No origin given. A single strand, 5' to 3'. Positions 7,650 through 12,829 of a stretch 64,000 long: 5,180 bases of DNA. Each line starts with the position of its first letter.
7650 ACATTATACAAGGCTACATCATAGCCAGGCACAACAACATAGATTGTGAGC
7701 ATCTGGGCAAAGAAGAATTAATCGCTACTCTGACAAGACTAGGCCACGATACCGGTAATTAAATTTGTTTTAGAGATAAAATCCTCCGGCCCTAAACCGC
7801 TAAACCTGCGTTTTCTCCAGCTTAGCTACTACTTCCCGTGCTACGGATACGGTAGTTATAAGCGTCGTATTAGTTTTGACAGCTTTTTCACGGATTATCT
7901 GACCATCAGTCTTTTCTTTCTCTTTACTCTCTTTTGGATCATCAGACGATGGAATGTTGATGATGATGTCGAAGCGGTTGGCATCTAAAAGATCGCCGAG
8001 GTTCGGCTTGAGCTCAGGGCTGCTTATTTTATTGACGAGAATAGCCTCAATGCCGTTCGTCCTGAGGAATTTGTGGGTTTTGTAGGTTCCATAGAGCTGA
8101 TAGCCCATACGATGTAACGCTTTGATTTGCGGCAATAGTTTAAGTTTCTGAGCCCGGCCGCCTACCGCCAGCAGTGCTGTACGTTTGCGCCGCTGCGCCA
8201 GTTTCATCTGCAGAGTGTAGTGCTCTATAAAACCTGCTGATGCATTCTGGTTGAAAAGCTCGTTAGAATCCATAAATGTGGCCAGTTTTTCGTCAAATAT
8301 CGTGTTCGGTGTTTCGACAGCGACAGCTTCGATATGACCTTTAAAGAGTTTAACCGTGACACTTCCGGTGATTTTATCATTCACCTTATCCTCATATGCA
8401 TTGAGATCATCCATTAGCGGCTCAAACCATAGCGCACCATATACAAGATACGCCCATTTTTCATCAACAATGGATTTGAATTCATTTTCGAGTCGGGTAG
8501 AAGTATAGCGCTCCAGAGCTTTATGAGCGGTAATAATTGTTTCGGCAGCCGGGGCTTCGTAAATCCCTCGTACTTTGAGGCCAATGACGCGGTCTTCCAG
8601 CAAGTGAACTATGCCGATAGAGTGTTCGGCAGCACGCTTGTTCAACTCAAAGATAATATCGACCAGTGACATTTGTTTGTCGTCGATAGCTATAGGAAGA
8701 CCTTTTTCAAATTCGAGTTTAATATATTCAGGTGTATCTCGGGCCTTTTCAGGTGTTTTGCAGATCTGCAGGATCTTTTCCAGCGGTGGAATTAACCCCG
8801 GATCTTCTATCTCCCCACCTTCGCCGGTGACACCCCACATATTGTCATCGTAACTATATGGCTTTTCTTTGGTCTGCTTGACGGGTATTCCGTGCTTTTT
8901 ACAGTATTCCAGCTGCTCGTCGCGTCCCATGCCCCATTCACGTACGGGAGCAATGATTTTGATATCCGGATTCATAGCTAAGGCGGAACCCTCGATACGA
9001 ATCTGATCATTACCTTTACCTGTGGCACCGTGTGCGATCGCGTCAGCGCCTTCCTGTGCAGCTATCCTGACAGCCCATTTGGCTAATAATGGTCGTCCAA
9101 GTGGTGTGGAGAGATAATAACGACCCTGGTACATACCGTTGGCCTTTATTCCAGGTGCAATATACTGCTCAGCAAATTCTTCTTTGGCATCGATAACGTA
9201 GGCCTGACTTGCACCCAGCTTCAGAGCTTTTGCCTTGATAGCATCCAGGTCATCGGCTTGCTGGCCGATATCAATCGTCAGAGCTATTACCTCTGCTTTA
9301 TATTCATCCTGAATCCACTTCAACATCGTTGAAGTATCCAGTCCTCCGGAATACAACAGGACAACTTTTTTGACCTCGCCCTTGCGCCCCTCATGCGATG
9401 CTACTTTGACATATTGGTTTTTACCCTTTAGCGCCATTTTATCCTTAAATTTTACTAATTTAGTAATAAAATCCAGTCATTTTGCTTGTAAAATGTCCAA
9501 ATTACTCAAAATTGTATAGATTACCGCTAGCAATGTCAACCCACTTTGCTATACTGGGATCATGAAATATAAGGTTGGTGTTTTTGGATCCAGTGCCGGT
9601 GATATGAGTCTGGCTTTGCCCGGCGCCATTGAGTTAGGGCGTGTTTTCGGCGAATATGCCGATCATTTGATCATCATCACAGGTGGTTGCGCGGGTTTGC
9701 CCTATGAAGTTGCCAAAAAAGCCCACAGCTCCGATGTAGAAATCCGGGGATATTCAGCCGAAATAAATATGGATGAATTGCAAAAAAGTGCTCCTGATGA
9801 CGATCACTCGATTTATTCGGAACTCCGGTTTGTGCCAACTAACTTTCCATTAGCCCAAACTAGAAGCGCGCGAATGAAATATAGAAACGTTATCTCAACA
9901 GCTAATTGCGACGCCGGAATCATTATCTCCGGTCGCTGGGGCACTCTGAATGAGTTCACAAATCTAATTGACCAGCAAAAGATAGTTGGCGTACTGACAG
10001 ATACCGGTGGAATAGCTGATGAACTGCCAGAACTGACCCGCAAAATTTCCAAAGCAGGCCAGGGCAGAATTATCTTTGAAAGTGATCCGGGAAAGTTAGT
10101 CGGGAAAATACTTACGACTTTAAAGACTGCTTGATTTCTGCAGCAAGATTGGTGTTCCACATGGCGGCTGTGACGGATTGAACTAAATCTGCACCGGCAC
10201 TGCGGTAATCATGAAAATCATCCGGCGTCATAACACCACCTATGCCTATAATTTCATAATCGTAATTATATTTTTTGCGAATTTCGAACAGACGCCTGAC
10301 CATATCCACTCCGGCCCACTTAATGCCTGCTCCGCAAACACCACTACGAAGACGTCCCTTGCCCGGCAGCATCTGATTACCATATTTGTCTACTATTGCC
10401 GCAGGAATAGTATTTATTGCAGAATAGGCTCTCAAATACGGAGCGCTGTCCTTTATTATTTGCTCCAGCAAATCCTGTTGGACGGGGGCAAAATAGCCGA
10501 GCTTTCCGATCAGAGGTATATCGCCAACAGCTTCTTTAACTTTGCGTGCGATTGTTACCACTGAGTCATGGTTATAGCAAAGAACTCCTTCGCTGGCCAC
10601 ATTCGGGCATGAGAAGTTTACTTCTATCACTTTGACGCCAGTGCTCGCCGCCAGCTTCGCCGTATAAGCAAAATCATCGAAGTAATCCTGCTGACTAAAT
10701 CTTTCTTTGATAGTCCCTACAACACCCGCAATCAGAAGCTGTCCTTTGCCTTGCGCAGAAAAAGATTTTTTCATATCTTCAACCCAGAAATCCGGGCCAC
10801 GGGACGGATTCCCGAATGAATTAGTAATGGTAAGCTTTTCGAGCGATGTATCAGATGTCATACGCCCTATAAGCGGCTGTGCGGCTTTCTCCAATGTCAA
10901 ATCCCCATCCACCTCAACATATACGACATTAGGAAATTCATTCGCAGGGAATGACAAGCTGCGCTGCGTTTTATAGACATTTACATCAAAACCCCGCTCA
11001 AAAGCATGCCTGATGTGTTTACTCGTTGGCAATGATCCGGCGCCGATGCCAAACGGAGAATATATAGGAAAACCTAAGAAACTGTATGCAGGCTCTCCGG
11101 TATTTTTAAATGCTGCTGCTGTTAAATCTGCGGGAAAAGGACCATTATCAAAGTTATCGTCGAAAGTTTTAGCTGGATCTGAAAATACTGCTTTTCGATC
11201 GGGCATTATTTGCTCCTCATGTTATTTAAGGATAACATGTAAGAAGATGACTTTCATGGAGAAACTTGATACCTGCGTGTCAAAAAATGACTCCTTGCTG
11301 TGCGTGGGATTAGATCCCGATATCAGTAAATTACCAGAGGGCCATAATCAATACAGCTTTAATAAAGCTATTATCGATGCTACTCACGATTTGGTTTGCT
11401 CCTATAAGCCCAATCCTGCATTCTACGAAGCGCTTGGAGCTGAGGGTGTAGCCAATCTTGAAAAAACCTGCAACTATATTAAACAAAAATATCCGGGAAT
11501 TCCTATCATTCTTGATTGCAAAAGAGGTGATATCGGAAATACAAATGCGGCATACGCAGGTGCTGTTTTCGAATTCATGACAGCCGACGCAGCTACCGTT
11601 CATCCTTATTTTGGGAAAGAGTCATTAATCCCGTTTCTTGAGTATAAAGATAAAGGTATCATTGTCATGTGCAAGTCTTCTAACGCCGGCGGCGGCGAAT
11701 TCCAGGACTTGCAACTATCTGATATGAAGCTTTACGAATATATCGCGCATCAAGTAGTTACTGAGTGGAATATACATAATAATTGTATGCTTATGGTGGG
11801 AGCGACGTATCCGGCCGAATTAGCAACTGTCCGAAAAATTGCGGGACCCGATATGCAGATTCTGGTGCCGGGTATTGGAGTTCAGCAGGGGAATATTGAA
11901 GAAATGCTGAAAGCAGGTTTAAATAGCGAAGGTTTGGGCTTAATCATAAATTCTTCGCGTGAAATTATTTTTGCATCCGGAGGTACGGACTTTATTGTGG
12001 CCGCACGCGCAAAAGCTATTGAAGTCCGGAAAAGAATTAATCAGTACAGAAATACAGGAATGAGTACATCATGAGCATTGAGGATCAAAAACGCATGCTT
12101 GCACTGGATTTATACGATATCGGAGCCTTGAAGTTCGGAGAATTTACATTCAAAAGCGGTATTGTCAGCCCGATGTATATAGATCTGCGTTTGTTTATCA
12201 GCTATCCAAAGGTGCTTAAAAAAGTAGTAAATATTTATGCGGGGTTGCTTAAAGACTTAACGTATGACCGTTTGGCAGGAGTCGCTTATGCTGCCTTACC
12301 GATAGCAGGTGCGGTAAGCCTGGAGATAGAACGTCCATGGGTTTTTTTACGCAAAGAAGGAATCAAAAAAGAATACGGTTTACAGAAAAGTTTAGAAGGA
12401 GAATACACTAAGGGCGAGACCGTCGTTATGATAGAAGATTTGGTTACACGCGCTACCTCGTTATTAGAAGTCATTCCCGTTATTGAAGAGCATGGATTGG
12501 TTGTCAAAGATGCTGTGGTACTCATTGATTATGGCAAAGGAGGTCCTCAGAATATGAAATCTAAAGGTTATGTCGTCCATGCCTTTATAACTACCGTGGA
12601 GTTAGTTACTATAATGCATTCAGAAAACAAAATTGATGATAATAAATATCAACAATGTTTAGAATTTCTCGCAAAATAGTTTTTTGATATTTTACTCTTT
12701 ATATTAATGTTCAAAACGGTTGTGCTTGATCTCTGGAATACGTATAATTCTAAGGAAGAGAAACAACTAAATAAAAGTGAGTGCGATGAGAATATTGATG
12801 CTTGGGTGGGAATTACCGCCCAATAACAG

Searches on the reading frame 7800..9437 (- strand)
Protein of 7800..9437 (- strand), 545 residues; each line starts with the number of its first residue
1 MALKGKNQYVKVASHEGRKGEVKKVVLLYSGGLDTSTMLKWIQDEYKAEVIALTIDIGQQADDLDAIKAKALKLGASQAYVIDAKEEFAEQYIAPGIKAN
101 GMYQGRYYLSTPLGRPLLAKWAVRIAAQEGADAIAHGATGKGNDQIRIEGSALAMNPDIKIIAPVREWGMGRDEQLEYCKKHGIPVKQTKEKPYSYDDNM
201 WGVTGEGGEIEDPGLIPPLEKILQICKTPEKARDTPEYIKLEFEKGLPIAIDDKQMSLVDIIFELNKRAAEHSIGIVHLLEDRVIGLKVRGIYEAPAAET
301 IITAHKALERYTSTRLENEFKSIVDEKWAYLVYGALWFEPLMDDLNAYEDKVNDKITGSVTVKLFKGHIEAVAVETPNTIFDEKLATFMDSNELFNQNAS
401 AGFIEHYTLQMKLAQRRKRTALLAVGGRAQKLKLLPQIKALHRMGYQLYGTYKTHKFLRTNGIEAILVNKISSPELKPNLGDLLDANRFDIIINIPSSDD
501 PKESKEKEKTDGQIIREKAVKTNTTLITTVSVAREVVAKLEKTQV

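Call 38: search_protein_families(library=pfam, proteins=[window:7800-9437:-], max_evalue=0.001)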
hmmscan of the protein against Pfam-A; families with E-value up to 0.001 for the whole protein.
window:7800-9437:- (545 aa): 4 families
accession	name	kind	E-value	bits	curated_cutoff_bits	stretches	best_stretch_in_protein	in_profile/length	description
PF00764.25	Arginosuc_synth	-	1.4e-65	220.7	27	1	24-185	1-162/162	Arginosuccinate synthase N-terminal HUP domain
PF20979.2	Arginosuc_syn_C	-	1.2e-64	218.3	27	1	194-413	1-218/219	Arginosuccinate synthase C-terminal domain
PF02142.27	MGS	-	2.8e-13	50.2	24.1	1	434-528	2-94/94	MGS-like domain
PF06508.19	QueC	-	1.7e-05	24.9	22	1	24-85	1-61/210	Queuosine biosynthesis protein QueC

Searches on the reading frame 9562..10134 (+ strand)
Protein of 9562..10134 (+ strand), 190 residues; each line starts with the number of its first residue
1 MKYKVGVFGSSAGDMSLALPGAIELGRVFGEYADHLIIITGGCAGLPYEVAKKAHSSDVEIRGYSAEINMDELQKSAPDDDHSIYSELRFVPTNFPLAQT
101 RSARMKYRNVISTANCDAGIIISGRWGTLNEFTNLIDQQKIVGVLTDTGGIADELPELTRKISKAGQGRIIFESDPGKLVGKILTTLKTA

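Call 38: search_protein_families(library=pfam, proteins=[window:9562-10134:+], max_evalue=0.001)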
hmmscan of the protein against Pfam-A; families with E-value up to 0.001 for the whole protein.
window:9562-10134:+ (190 aa): 1 family
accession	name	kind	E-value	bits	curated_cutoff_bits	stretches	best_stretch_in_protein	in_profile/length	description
PF18306.6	LDcluster4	-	1.5e-14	54.3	26.3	1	2-164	1-136/151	SLOG cluster4 family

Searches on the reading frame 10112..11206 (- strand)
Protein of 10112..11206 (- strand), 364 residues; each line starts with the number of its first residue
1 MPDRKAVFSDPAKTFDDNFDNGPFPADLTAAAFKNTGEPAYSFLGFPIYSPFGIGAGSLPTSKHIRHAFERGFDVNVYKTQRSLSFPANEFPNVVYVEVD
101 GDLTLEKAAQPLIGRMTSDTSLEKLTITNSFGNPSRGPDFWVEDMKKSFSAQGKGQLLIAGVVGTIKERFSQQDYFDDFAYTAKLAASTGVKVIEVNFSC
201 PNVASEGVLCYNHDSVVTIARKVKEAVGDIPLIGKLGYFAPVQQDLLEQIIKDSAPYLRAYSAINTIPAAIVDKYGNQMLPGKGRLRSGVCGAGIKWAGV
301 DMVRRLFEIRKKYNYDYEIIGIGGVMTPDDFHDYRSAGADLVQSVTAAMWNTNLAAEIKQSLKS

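Call 14: search_protein_families(library=pfam, proteins=[window:10112-11206:-], max_evalue=0.01)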
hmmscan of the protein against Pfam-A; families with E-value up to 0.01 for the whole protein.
window:10112-11206:- (364 aa): 1 family
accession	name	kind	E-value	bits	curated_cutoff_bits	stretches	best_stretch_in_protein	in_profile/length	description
PF01180.27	DHO_dh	-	8.5e-20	71.6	27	1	127-363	65-288/291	Dihydroorotate dehydrogenase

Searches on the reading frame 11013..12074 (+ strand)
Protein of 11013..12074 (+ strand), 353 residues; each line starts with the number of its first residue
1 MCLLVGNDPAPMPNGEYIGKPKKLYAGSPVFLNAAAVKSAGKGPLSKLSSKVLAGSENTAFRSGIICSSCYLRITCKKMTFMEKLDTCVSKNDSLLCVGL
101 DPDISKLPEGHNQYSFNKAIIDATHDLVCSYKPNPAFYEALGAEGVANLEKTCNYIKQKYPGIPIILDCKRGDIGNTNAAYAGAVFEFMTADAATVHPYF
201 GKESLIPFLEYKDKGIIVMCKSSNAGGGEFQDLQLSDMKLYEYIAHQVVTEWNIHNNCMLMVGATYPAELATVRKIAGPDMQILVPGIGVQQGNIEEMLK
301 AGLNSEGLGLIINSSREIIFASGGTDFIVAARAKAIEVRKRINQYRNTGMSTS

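Call 14: search_protein_families(library=pfam, proteins=[window:11013-12074:+], max_evalue=0.01)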
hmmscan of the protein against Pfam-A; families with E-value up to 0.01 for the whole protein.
window:11013-12074:+ (353 aa): 1 family
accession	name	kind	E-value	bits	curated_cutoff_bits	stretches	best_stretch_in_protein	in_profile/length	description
PF00215.30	OMPdecase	-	1e-25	91.4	27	1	95-322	2-212/221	Orotidine 5'-phosphate decarboxylase / HUMPS family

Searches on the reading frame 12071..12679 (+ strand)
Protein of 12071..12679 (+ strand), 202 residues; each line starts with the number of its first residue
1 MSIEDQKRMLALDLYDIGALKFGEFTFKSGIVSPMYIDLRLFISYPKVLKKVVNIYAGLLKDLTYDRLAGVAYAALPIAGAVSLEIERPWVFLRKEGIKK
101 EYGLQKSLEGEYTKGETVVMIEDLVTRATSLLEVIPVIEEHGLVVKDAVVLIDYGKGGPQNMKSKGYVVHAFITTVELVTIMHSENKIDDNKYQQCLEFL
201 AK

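Call 38: search_protein_families(library=pfam, proteins=[window:12071-12679:+], max_evalue=0.001)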
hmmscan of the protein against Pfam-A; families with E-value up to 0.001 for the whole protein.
window:12071-12679:+ (202 aa): 1 family
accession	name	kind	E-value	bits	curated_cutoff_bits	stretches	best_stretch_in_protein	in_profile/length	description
PF00156.33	Pribosyltran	-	1.5e-09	37.8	26.3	1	57-158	20-128/158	Phosphoribosyl transferase domain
